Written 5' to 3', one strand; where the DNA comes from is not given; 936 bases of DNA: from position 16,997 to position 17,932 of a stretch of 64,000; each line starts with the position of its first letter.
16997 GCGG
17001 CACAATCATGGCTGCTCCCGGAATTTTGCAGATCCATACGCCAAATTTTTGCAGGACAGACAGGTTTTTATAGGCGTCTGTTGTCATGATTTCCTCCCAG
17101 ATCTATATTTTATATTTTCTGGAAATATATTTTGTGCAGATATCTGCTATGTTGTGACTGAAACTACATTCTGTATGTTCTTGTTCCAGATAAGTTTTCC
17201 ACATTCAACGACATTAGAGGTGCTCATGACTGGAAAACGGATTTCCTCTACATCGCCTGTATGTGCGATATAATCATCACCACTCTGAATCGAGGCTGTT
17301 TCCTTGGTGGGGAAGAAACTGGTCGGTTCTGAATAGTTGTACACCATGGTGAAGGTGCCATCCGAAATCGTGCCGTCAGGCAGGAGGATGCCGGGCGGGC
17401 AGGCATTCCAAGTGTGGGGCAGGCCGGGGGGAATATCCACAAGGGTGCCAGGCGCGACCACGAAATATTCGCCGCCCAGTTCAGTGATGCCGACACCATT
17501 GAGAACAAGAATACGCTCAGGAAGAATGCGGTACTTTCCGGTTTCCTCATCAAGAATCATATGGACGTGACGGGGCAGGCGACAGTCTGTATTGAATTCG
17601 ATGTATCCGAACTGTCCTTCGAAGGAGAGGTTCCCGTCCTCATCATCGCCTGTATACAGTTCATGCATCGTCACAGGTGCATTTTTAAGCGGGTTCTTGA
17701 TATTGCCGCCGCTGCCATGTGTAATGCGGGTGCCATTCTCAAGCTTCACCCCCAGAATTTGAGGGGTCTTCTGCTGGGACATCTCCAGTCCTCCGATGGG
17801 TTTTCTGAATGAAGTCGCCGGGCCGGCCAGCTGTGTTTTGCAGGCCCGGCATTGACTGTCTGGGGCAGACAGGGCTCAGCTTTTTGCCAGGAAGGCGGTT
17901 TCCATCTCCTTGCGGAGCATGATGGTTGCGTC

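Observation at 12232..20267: Candidate undescribed sugar-acid catabolic pathway inserted between serS and surE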

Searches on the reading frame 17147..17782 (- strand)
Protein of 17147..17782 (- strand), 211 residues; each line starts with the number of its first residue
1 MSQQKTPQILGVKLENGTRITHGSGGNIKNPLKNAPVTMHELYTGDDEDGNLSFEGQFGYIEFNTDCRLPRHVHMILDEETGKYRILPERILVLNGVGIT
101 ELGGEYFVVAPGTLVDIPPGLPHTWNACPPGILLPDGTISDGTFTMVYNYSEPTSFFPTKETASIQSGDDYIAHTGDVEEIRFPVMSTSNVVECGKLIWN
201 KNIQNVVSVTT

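Call 3: search_protein_families(library=pfam, proteins=[window:17147-17782:-])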
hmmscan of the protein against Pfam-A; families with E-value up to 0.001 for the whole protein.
window:17147-17782:- (211 aa): 1 family
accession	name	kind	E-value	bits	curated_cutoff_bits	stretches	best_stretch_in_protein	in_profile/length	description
PF07883.17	Cupin_2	-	0.00045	20.3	27.2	0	91-125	22-56/70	Cupin domain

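Call 4: search_protein_families(library=ncbifam, proteins=[window:17147-17782:-])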
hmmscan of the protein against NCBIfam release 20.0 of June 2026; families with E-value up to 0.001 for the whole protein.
window:17147-17782:- (211 aa): 0 families

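Call 7: search_solved_structures(query=window:17147-17782:-, max_evalue=1)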
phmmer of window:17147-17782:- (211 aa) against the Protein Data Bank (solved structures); distinct sequences matched with E-value up to 1: 5.
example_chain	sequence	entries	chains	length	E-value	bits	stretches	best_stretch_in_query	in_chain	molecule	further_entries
6rk4_A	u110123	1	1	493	0.005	19.6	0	153-202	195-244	Lysostaphin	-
6hqi_A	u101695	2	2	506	0.24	14.1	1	107-143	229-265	Polyphenol oxidase A, chloroplastic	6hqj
4rl8_A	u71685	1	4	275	0.43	13.3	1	102-183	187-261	Protein involved in meta-pathway of phenol degradation-like protein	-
2h0v_A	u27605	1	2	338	0.8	12.4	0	88-127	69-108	Quercetin 2,3-dioxygenase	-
1y3t_A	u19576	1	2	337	0.84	12.4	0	88-127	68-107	Hypothetical protein yxaG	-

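Call 11: find_related_loci(query=window:17147-17782:-, collection=genome_contigs, flank=8000)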
Query window:17147-17782:- (211 aa) in genome_contigs; peptide patterns used: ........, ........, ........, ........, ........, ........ (x = any residue, [..] = any of these).
43 stretches matched a pattern; 8 encode a relative of the query (tblastn E <= 1e-3); 8 distinct loci.
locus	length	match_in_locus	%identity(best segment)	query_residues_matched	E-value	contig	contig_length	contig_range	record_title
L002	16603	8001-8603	69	4-204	7e-99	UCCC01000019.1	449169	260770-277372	Rhizobiales bacterium isolate AFS063751 genome assembly, contig: contig_19, whole genome shotgun sequence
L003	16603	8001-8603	69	4-204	4e-98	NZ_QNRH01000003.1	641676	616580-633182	Pseudochrobactrum asaccharolyticum strain DSM 25619 Ga0244562_103, whole genome shotgun sequence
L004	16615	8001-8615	65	1-205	2e-97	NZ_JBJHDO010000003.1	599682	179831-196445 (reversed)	Mesorhizobium sp. 1B3 3, whole genome shotgun sequence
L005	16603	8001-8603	68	4-204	1e-97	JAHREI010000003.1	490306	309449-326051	Bacillus subtilis strain SK6B4 contig00003, whole genome shotgun sequence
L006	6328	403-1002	68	4-203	9e-98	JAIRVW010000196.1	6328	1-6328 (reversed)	MAG: Brucellaceae bacterium isolate Fux382_bin41 k119_193831, whole genome shotgun sequence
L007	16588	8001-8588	69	8-203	2e-96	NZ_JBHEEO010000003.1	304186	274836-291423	Brucella oryzae strain DSM 17471 NODE_3_length_304186_cov_52.203835, whole genome shotgun sequence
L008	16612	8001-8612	68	1-204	4e-96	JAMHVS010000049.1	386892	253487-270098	MAG: Xanthobacter sp. isolate UR_AS_maxbin.012 k201_1271367, whole genome shotgun sequence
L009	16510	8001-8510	68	8-180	2e-75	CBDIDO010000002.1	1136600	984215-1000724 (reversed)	MAG: Beijerinckiaceae bacterium isolate 41e33a7b-f9d6-4c80-b2e2-fe018e5284e4 genome assembly, contig: contig_2, whole ge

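Call 23: find_homologous_proteins(query=window:17147-17782:-)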
Query window:17147-17782:- (211 aa): 84 proteins with E <= 0.001 among 231 candidates.
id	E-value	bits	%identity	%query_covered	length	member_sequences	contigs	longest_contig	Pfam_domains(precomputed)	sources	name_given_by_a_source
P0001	1.9e-141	487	100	100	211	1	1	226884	-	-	-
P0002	1.3e-101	357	69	99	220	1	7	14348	-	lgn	-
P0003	8.2e-99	348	68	100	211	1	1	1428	-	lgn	-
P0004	2.5e-98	346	71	97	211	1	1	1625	-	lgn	-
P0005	1.4e-97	344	69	97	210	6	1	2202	-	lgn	-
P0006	1.5e-97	343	69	97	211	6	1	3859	-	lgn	-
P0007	5.6e-97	342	70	97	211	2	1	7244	-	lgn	-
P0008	8.9e-95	334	70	94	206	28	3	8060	-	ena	-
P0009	1.4e-93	330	65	97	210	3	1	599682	-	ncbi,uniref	ncbi:cupin domain-containing protein [Mesorhizobium sp. 1B3]|uniref:cupin domain-containing protein 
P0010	3.7e-93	329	67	97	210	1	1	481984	-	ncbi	ncbi:cupin domain-containing protein [Xanthobacteraceae bacterium A53D]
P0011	5.7e-93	328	68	94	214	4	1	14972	-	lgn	-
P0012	6.7e-93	328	66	97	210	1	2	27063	-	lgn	-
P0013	6.8e-93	328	69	94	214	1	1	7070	-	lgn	-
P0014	7.6e-92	325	65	97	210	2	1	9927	-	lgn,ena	-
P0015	2.4e-91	323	68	97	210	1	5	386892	-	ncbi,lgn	-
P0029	1.6e-79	285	60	97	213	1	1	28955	-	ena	-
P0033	1.9e-77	278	58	96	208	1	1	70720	-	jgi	jgi:hypothetical protein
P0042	2.8e-62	228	51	94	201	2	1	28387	-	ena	-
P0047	1.3e-60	223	59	81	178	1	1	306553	-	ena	-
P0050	6.1e-60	220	50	94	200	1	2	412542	-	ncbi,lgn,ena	-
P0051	5.2e-59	217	53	92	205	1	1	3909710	-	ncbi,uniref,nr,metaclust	ncbi:hypothetical protein PFICI_09603 [Pestalotiopsis fici W106-1]|uniref:Uncharacterized protein n=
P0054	3.5e-58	215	51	91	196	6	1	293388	-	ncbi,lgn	-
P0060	2.9e-55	205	51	91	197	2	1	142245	-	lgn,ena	-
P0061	4.2e-55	205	47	92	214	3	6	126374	-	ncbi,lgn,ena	-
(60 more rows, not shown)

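Call 26: find_encoding_contigs(protein=P0050, flank=9000, max_places=3)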
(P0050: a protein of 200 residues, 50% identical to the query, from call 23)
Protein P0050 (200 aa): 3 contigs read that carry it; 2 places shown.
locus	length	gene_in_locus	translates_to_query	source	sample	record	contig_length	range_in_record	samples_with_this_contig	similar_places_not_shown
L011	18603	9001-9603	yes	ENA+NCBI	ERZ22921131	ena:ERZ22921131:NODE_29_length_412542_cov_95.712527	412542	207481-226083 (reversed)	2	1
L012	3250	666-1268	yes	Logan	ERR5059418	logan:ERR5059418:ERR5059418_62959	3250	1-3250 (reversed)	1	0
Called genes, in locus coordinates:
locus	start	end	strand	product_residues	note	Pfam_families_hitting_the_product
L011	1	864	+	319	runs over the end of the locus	PF19300:BPD_transp_1_N, PF00528:BPD_transp_1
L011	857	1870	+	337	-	PF12911:OppC_N, PF00528:BPD_transp_1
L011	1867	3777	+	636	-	PF02463:SMC_N (faint), PF00005:ABC_tran, PF13304:AAA_21 (faint), PF13401:AAA_22 (faint), PF08352:oligo_HPY (weak), PF00005:ABC_tran, PF08352:oligo_HPY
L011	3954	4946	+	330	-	PF03812:KdgT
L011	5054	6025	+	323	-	PF00389:2-Hacid_dh, PF02826:2-Hacid_dh_C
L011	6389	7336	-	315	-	PF00126:HTH_1, PF03466:LysR_substrate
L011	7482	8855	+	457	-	PF21135:DRL_cat, PF08666:SAF (weak)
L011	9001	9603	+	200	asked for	-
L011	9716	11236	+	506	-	PF00171:Aldedh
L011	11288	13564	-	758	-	PF01315:Ald_Xan_dh_C, PF02738:MoCoBD_1, PF20256:MoCoBD_2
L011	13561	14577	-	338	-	PF00941:FAD_binding_5, PF03450:CO_deh_flav_C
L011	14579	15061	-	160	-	PF00111:Fer2, PF13085:Fer2_3 (weak), PF01799:Fer2_2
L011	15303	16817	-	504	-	PF03972:MmgE_PrpD_N, PF19305:MmgE_PrpD_C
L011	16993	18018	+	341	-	-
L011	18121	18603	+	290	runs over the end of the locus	PF02798:GST_N (weak), PF13409:GST_N_2 (weak), PF13410:GST_C_2 (weak)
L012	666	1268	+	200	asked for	-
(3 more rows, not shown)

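Call 27: find_encoding_contigs(protein=P0061, flank=9000, max_places=3)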
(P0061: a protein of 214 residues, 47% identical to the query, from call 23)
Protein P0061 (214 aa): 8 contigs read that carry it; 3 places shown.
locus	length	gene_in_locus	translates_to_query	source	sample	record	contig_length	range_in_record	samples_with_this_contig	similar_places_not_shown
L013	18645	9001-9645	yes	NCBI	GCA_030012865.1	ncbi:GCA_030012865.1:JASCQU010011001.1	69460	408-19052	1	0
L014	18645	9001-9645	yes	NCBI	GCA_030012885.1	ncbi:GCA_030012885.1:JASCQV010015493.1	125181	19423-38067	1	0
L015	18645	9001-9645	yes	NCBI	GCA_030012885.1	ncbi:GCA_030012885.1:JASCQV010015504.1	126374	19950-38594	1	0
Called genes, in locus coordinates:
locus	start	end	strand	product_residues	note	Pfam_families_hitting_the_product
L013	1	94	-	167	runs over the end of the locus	?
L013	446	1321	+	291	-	PF01381:HTH_3, PF12844:HTH_19 (weak), PF13443:HTH_26 (faint), PF13560:HTH_31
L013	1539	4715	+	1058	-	PF07494:Reg_prop (faint), PF07495:Y_Y_Y (weak), PF00990:GGDEF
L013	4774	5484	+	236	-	PF00563:EAL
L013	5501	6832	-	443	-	PF01425:Amidase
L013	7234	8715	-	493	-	PF00355:Rieske, PF13806:Rieske_2 (weak), PF07992:Pyr_redox_2, PF13450:NAD_binding_8 (faint), PF13454:NAD_binding_9 (faint), PF13738:Pyr_redox_3 (faint), PF00070:Pyr_redox, PF14759:Reductase_C (weak)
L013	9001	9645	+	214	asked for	-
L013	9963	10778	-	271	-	PF00596:Aldolase_II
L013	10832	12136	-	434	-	PF07690:MFS_1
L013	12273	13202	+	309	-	PF00126:HTH_1, PF03466:LysR_substrate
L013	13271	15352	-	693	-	PF04851:ResIII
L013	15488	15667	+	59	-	-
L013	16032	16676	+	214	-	PF00293:NUDIX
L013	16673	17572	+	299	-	PF00581:Rhodanese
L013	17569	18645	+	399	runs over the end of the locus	PF01053:Cys_Met_Meta_PP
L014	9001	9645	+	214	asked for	-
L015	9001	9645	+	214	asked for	-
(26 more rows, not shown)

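Call 32: find_encoding_contigs(protein=P0051, flank=10000, max_places=2)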
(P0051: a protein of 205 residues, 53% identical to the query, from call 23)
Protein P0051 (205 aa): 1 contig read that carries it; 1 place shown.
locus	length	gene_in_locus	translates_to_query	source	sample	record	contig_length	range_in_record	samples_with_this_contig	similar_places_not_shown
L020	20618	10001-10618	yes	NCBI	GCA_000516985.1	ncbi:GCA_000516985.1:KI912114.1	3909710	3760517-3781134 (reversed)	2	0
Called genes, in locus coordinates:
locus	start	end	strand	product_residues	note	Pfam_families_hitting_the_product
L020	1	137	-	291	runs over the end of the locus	PF01209:Ubie_methyltran (weak), PF13847:Methyltransf_31 (weak), PF08241:Methyltransf_11, PF08242:Methyltransf_12 (weak), PF13649:Methyltransf_25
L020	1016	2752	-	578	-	PF00646:F-box, PF12937:F-box-like (weak)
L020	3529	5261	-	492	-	PF00173:Cyt-b5, PF01070:FMN_dh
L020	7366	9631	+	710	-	-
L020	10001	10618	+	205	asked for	-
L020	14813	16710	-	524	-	PF07690:MFS_1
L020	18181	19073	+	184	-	PF01127:Sdh_cyt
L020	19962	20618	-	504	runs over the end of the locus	PF02969:TAF, PF07571:TAF6_C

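Call 33: find_encoding_contigs(protein=P0054, flank=9000, max_places=2)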
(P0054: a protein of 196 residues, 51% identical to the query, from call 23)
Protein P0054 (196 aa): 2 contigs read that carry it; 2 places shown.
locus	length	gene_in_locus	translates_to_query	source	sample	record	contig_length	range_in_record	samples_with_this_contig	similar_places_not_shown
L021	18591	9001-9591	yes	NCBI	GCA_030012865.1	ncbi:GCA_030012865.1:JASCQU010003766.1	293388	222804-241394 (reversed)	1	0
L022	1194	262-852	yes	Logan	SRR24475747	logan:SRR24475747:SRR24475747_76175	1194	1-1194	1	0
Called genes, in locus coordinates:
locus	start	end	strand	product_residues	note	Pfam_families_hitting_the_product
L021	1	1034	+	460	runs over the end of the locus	PF00501:AMP-binding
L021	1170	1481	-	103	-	-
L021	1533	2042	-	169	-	PF19889:DUF6362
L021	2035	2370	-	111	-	-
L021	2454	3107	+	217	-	PF00717:Peptidase_S24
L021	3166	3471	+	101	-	-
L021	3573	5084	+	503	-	PF12867:DinB_2, PF03781:FGE-sulfatase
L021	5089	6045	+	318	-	PF10017:Methyltransf_33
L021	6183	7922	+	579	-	PF02652:Lactate_perm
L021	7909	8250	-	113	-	-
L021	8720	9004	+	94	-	-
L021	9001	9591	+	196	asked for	-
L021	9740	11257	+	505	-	PF00171:Aldedh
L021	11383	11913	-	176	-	PF03928:HbpS-like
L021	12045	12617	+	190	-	PF00293:NUDIX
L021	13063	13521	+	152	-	PF01724:DUF29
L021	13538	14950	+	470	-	PF12390:Se-cys_synth_N, PF03841:SelA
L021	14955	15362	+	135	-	-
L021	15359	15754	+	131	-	-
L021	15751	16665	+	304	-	PF01509:TruB_N, PF16198:TruB_C_2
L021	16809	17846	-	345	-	PF01263:Aldose_epim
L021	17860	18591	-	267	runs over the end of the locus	-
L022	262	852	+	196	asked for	-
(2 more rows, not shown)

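Call 41: predict_structure(alignment_id=A1)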
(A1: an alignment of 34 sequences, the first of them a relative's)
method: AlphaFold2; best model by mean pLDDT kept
length: 211 residues; sequences in the alignment: 34
mean_pLDDT: 92.9   pTM: 0.89
mean pLDDT of the five models: 92.9, 92.3, 90.2, 89.1, 86.7
residues with pLDDT >= 90: 183; 70-90: 12; 50-70: 12; < 50: 4
segments of 3 or more residues with pLDDT < 50: 1-3
pLDDT, mean of each block of 10 residues (from residue 1): 61 96 96 95 74 83 98 97 96 98 98 97 98 97 98 96 97 98 97 97 88 49
secondary structure, 60 per line:
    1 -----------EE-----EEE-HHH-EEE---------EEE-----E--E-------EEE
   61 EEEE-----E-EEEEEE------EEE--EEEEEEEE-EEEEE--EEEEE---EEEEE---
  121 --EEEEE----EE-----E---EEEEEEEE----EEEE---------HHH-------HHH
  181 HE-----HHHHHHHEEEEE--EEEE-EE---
elements in order: E19-21 E27-29 E39-41 E58-64 E72-77 E84-86 E89-96 E98-102 E105-109 E113-117 E123-127 E143-150 E155-158 H178-181 H188-194 E195-199 E202-205

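Call 42: search_protein_families(library=ncbifam, proteins=[L002:11401-12513:+, L002:12554-13306:+, L002:9848-11302:+, L011:5054-6025:+, L011:9716-11236:+, L021:9740-11257:+, L013:9963-10778:-], max_evalue=1e-20)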
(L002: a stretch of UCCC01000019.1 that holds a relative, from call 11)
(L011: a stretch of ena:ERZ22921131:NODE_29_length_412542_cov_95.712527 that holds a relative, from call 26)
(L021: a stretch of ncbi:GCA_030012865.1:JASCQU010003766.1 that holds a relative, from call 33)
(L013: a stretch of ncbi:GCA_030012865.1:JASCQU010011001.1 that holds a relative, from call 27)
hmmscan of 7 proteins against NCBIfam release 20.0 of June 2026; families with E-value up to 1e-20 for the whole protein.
L002:11401-12513:+ (371 aa): 4 families
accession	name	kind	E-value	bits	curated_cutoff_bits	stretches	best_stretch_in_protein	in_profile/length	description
NF008398.0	PRK11197.1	subfamily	2.3e-88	296.5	376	1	3-371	7-375/381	L-lactate dehydrogenase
NF033901.1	L_lactate_LldD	exception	6.4e-77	259.1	550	1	3-371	7-375/377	FMN-dependent L-lactate dehydrogenase LldD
TIGR03966.1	actino_HemFlav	equivalog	1.4e-74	251.2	470.85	1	6-371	12-377/385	pre-mycofactocin synthase MftD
TIGR02708.1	L_lactate_ox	equivalog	1.4e-70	238.2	645.5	2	1-174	15-189/367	L-lactate oxidase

L002:12554-13306:+ (251 aa): 4 families
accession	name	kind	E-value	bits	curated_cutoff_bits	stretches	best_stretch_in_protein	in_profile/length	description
NF043033.1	OxoTetrIsom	equivalog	1.2e-77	261.1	325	1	2-248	3-251/251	2-oxo-tetronate isomerase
TIGR03234.1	OH-pyruv-isom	equivalog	1.4e-71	240.8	353.45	1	1-248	1-254/254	hydroxypyruvate isomerase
NF007441.0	PRK09989.1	equivalog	2.6e-53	181.4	412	1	2-249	3-256/258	HPr family phosphocarrier protein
NF007444.0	PRK09997.1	equivalog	1.1e-48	166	465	1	1-251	2-258/258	hydroxypyruvate isomerase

L002:9848-11302:+ (485 aa): 38 families (the best 25 are shown)
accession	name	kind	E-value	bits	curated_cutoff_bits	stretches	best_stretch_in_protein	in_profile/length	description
NF007497.0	PRK10090.1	equivalog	4.8e-228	757.7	500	1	12-484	6-478/480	aldehyde dehydrogenase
NF010000.0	PRK13473.1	subfamily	5e-134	447.5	615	1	14-483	4-472/475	aminobutyraldehyde dehydrogenase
NF040792.1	glyc_ald_dh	equivalog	2e-122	409.6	760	1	14-483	2-473/488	D-glyceraldehyde dehydrogenase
TIGR01780.1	SSADH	subfamily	7.2e-122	407.5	646.35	1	31-478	1-447/448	succinate-semialdehyde dehydrogenase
TIGR01804.1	BADH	equivalog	1.2e-121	406.5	668.6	1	16-477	1-465/467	betaine-aldehyde dehydrogenase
NF009725.0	PRK13252.1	equivalog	1.8e-114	382.9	593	1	13-483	7-479/488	betaine-aldehyde dehydrogenase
TIGR03216.1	OH_muco_semi_DH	equivalog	3.5e-113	378.8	693.25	1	13-484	1-480/481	2-hydroxymuconic semialdehyde dehydrogenase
NF006916.0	PRK09407.1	equivalog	6.3e-113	378.1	521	1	24-481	31-490/526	succinic semialdehyde dehydrogenase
TIGR02299.1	HpaE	equivalog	1.6e-110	370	638.35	1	15-483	3-476/488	5-carboxymethyl-2-hydroxymuconate semialdehyde dehydrogenase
NF045735.1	PaDhStyDPseudo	equivalog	3.2e-110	369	850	1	16-483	6-481/483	phenylacetaldehyde dehydrogenase StyD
NF052305.1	DioxValDhHalo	equivalog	1.1e-106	357.7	750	1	13-446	5-441/483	2,5-dioxovalerate dehydrogenase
TIGR03374.1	ABALDH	equivalog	7.2e-106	354.8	909.3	1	15-476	4-464/472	aminobutyraldehyde dehydrogenase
NF042993.1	AlphKGSA_gudD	equivalog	3.6e-104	349.2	770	1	12-448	3-443/481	alpha-ketoglutaric semialdehyde dehydrogenase GucD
NF002852.0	PRK03137.1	subfamily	5.1e-103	345.6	648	1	13-480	37-509/514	L-glutamate gamma-semialdehyde dehydrogenase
NF040648.1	lactal_redase_Meth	equivalog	7.8e-103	345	650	1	16-483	2-462/463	lactaldehyde dehydrogenase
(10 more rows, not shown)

L011:5054-6025:+ (323 aa): 16 families
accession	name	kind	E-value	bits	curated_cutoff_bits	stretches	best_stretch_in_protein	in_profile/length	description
NF009714.1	PRK13243.1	equivalog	5.3e-70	236.4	455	1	6-315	2-322/332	glyoxylate reductase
NF011938.0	PRK15409.1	equivalog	7.1e-62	209.3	492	1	6-309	2-312/324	glyoxylate/hydroxypyruvate reductase GhrB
TIGR01327.1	PGDH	equivalog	1.1e-56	192.8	454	1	9-308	2-303/525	phosphoglycerate dehydrogenase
NF005069.0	PRK06487.1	equivalog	6.2e-42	143.8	448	1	24-309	25-314/320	2-hydroxyacid dehydrogenase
NF041369.1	Dhydh_Halo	equivalog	4.9e-40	137.6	400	1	72-303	57-292/305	D-2-hydroxyacid dehydrogenase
NF008759.0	PRK11790.1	equivalog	2.6e-37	128.5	404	1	4-306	9-317/410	phosphoglycerate dehydrogenase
NF006263.0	PRK08410.1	equivalog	4.3e-36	124.9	389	1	58-308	51-309/311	D-2-hydroxyacid dehydrogenase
NF005750.0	PRK07574.1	equivalog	6.6e-35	120.9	329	1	66-309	110-360/386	NAD-dependent formate dehydrogenase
NF000492.1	vanH_gen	exception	1.5e-27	96.5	540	1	71-264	67-255/312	D-lactate dehydrogenase VanH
NF005027.0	PRK06436.1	equivalog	3.6e-27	95.3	261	1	72-309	51-283/303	2-hydroxyacid dehydrogenase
NF005387.0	PRK06932.1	equivalog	1.2e-25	90.2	492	1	61-292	56-296/314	2-hydroxyacid dehydrogenase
NF006374.0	PRK08605.1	subfamily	1.6e-24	86.6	356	1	51-265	48-267/332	D-lactate dehydrogenase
NF001309.0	PRK00257.1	equivalog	1.8e-23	83.1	434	1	144-309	113-281/379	4-phosphoerythronate dehydrogenase PdxB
NF000371.1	vanH_Agroup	exception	7.2e-22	78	700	1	52-264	51-260/322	VanH-A/VanH-Pt family D-lactate dehydrogenase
NF009127.0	PRK12480.1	equivalog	8.3e-22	77.6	579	1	51-264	48-264/330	D-lactate dehydrogenase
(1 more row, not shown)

L011:9716-11236:+ (506 aa): 38 families (the best 25 are shown)
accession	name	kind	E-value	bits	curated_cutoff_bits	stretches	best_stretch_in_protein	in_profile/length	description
NF045735.1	PaDhStyDPseudo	equivalog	1.2e-189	631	850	1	26-502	3-480/483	phenylacetaldehyde dehydrogenase StyD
NF045736.1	PaDhStyDRhodo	equivalog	2.4e-160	534.2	800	1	27-503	4-477/479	phenylacetaldehyde dehydrogenase StyD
TIGR01804.1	BADH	equivalog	7.7e-157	522.5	668.6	1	30-499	2-467/467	betaine-aldehyde dehydrogenase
NF010000.0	PRK13473.1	subfamily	3.4e-145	484.3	615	1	27-503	4-472/475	aminobutyraldehyde dehydrogenase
TIGR02299.1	HpaE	equivalog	2e-143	478.5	638.35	1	28-503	3-476/488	5-carboxymethyl-2-hydroxymuconate semialdehyde dehydrogenase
NF009725.0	PRK13252.1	equivalog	1.2e-142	475.7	593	1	27-504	8-480/488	betaine-aldehyde dehydrogenase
NF050026.1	AcaldDHExaC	equivalog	2.2e-133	445.5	900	1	12-501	3-491/503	acetaldehyde dehydrogenase ExaC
TIGR03216.1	OH_muco_semi_DH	equivalog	1.1e-125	420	693.25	1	29-503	4-479/481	2-hydroxymuconic semialdehyde dehydrogenase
NF007352.0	PRK09847.1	equivalog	1.9e-125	419.2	850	1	27-501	21-489/495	aldehyde dehydrogenase PuuC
TIGR04284.1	aldehy_Rv0768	hypoth_equivalog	7.7e-116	387.9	775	1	27-504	2-479/480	aldehyde dehydrogenase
TIGR01780.1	SSADH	subfamily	7.7e-115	384.3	646.35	1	45-499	1-448/448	succinate-semialdehyde dehydrogenase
NF006916.0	PRK09407.1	equivalog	3e-113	379.2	521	1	37-503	30-492/526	succinic semialdehyde dehydrogenase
TIGR03374.1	ABALDH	equivalog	6.7e-112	374.7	909.3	1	27-496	3-464/472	aminobutyraldehyde dehydrogenase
NF007497.0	PRK10090.1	equivalog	1.1e-108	364.1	500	1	27-501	8-475/480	aldehyde dehydrogenase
NF052305.1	DioxValDhHalo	equivalog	7.5e-108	361.5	750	1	27-501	6-479/483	2,5-dioxovalerate dehydrogenase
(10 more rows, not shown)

L021:9740-11257:+ (505 aa): 38 families (the best 25 are shown)
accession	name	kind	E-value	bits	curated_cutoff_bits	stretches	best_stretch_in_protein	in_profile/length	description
NF045735.1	PaDhStyDPseudo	equivalog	1.5e-189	630.7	850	1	26-501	3-480/483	phenylacetaldehyde dehydrogenase StyD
NF045736.1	PaDhStyDRhodo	equivalog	4.6e-157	523.4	800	1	27-502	4-477/479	phenylacetaldehyde dehydrogenase StyD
TIGR01804.1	BADH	equivalog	6.4e-156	519.5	668.6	1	30-498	2-467/467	betaine-aldehyde dehydrogenase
NF010000.0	PRK13473.1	subfamily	1.6e-145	485.4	615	1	27-502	4-472/475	aminobutyraldehyde dehydrogenase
NF009725.0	PRK13252.1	equivalog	1.8e-142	475.2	593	1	26-503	7-480/488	betaine-aldehyde dehydrogenase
TIGR02299.1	HpaE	equivalog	3.9e-139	464.4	638.35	1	28-502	3-476/488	5-carboxymethyl-2-hydroxymuconate semialdehyde dehydrogenase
NF050026.1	AcaldDHExaC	equivalog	3.3e-132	441.6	900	1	29-500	19-491/503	acetaldehyde dehydrogenase ExaC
NF007352.0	PRK09847.1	equivalog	3.7e-127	424.8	850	1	24-500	18-489/495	aldehyde dehydrogenase PuuC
TIGR03216.1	OH_muco_semi_DH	equivalog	7.9e-123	410.6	693.25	1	29-502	4-479/481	2-hydroxymuconic semialdehyde dehydrogenase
TIGR01780.1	SSADH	subfamily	2.6e-115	385.9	646.35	1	45-498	1-448/448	succinate-semialdehyde dehydrogenase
NF006916.0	PRK09407.1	equivalog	5e-113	378.5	521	1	35-502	28-492/526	succinic semialdehyde dehydrogenase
TIGR04284.1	aldehy_Rv0768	hypoth_equivalog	5.6e-112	375.2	775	1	27-503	2-479/480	aldehyde dehydrogenase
NF052305.1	DioxValDhHalo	equivalog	9.3e-112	374.4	750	1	25-500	4-479/483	2,5-dioxovalerate dehydrogenase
TIGR03374.1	ABALDH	equivalog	4.5e-110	368.7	909.3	1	27-495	3-464/472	aminobutyraldehyde dehydrogenase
NF007497.0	PRK10090.1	equivalog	8.1e-109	364.5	500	1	27-500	8-475/480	aldehyde dehydrogenase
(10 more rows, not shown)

L013:9963-10778:- (271 aa): 6 families
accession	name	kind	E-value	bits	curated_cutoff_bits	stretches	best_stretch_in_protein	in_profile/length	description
NF004855.0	PRK06208.1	subfamily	6.2e-112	373.3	255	1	10-271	16-274/274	class II aldolase/adducin family protein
NF005451.0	PRK07044.1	subfamily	4.1e-39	134.2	207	1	32-266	18-251/256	aldolase II superfamily protein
NF005068.0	PRK06486.1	equivalog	6.3e-33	114.1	269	1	38-268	28-259/262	aldolase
NF005484.0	PRK07090.1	equivalog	6.6e-30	104.3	261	1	33-269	27-258/260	aldolase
NF005689.0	PRK07490.1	equivalog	4.3e-24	85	260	1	34-269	11-246/248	hypothetical protein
NF005186.0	PRK06661.1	equivalog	3.4e-23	82.5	339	1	38-226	7-193/235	hypothetical protein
